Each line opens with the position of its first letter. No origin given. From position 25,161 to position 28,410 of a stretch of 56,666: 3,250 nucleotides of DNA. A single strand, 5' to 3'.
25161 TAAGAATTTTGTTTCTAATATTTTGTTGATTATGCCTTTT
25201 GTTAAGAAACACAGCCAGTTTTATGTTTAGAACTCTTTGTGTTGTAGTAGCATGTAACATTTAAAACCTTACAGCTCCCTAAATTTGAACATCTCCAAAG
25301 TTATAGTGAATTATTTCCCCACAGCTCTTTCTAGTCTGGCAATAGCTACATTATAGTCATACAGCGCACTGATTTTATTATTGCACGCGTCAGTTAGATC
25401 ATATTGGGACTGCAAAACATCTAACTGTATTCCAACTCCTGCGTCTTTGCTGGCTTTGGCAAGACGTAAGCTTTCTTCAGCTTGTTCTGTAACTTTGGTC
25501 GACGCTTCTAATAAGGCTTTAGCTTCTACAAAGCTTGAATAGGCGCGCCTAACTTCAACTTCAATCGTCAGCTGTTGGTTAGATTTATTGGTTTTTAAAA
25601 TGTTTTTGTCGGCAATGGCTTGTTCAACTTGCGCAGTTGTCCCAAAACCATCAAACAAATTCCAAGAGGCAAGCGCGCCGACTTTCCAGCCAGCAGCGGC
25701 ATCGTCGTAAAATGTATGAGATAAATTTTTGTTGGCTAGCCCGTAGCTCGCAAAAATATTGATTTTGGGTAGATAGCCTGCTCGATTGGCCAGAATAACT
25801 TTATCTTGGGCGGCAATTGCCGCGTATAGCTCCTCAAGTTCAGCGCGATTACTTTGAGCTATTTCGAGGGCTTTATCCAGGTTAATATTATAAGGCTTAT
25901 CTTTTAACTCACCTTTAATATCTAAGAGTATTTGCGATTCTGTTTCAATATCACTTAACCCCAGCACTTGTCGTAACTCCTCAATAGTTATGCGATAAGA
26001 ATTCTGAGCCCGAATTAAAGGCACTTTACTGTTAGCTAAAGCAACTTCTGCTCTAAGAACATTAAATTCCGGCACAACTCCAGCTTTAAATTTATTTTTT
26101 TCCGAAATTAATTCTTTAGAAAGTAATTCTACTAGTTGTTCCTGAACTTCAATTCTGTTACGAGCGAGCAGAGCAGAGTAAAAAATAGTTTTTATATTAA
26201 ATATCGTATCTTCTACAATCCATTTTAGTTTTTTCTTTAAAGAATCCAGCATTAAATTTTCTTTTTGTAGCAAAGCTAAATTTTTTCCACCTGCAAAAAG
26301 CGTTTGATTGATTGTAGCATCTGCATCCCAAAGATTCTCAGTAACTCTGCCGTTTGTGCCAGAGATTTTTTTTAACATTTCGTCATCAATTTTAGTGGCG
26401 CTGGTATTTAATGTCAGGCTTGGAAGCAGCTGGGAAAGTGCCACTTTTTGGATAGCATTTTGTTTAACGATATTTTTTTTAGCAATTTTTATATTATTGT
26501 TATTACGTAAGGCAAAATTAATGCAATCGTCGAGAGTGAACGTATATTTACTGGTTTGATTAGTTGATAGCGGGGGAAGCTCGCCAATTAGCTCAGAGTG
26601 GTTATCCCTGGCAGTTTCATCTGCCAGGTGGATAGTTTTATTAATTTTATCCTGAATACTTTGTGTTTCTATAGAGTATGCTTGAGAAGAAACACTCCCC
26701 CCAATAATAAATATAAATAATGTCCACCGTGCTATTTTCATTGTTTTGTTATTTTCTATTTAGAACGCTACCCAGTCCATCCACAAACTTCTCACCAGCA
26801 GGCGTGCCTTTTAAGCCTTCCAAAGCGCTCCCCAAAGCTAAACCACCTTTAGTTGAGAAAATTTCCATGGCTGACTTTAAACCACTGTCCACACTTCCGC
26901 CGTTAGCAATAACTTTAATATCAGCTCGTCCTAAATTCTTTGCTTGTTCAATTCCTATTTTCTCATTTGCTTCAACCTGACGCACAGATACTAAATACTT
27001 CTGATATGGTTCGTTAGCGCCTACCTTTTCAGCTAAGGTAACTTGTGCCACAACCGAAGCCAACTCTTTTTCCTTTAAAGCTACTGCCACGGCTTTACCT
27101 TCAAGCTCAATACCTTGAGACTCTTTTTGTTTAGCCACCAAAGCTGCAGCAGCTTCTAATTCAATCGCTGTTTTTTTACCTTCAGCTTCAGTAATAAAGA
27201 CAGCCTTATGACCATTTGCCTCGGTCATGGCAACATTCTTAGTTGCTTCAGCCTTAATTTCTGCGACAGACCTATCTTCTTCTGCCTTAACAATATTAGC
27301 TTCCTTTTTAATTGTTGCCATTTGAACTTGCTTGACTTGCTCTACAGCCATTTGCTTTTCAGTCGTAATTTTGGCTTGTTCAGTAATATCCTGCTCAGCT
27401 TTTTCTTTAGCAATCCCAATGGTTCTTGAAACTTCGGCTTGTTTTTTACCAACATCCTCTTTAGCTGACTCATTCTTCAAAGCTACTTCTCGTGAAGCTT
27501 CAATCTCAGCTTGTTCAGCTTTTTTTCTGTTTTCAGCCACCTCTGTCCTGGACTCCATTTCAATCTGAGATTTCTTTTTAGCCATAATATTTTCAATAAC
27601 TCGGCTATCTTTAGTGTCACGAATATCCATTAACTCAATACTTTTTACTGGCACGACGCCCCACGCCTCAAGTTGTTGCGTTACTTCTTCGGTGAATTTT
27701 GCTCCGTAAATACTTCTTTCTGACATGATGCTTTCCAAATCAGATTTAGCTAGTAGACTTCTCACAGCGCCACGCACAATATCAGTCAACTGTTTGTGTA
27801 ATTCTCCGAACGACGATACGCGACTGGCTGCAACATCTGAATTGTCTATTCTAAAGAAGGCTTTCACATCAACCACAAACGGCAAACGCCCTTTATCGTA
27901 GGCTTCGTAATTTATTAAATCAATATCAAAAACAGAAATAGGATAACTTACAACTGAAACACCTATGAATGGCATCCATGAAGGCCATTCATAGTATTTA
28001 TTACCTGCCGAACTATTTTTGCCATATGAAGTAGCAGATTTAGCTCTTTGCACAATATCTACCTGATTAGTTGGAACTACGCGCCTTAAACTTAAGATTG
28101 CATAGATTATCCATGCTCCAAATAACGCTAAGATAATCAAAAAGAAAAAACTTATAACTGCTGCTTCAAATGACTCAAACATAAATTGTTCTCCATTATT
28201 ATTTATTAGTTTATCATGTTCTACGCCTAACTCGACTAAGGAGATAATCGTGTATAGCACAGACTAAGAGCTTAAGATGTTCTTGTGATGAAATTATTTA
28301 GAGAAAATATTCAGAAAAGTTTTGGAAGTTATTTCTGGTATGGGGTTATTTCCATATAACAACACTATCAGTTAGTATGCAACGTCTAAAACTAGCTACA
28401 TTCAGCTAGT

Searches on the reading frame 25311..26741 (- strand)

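Call 14: search_protein_families(library=pfam, proteins=[window:25311-26741:-], max_evalue=0.00001)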
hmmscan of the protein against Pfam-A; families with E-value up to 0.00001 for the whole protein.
window:25311-26741:- (476 aa): 1 family
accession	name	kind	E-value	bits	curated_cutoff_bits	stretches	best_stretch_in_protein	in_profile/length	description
PF02321.23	OEP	-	3.4e-51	174.2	22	2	288-475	1-187/187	Outer membrane efflux protein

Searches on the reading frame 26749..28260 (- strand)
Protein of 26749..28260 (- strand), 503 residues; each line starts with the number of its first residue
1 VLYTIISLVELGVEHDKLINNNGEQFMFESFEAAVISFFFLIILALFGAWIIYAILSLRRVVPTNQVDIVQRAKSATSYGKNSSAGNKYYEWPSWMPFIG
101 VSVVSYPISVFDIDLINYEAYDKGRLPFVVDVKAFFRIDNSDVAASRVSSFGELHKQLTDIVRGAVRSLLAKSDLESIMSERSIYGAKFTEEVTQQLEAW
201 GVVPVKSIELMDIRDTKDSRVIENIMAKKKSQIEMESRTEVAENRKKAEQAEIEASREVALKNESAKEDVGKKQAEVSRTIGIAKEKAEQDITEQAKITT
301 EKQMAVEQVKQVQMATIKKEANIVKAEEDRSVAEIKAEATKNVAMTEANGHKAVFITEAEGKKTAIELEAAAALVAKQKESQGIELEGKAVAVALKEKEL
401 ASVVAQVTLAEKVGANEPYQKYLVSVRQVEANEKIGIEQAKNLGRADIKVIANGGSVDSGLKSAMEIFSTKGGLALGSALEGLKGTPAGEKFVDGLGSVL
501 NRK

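Call 14: search_protein_families(library=pfam, proteins=[window:26749-28260:-], max_evalue=0.00001)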
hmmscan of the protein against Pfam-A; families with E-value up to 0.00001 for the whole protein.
window:26749-28260:- (503 aa): 1 family
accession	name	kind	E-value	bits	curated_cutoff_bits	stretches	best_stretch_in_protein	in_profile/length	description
PF01145.31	Band_7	-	2.9e-14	53.9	23.6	1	61-245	2-175/176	SPFH domain / Band 7 family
